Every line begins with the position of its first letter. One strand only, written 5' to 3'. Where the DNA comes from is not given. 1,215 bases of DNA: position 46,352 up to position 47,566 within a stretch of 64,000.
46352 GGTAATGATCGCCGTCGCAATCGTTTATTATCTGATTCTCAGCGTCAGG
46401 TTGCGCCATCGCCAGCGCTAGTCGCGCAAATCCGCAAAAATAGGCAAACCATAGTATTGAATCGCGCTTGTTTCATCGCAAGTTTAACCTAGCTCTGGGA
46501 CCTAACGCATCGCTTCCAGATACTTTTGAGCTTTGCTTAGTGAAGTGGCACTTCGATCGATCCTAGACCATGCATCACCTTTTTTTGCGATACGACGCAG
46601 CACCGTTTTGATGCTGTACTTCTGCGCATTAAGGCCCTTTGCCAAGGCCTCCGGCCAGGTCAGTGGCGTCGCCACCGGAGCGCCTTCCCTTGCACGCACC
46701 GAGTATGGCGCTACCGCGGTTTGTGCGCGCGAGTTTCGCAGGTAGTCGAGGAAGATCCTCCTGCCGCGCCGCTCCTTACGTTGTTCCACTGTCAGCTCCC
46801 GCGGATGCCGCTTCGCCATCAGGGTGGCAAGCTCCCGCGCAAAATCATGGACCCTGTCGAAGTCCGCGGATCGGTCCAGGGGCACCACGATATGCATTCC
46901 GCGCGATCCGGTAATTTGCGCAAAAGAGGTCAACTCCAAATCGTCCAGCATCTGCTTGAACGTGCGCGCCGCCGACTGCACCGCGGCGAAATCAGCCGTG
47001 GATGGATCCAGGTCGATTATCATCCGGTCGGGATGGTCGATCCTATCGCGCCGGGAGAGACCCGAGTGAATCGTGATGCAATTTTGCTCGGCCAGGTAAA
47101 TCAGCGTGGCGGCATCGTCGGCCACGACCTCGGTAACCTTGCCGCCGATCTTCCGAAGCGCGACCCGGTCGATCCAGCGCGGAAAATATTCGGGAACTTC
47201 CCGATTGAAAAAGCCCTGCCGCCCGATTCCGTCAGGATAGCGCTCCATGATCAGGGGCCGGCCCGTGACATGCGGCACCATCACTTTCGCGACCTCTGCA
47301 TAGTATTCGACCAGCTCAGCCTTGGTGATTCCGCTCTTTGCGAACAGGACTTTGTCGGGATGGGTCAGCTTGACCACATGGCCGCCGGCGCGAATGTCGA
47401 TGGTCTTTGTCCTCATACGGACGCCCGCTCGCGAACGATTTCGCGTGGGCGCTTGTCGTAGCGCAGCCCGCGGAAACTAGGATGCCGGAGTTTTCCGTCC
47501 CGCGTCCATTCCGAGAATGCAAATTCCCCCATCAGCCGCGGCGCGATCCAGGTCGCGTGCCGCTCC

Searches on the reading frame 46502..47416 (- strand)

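Call 50: search_protein_families(library=pfam, proteins=[window:46502-47416:-], max_evalue=0.00001)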
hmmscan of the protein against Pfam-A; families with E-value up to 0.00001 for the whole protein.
window:46502-47416:- (304 aa): 2 families
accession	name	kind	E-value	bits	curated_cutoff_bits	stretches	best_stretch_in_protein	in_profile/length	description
PF21686.3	LigD_Prim-Pol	-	4.7e-90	302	27.4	1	31-283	1-254/254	LigD, primase-polymerase domain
PF01896.25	DNA_primase_S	-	3.1e-09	37.8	26.8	1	135-254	2-163/163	DNA primase small subunit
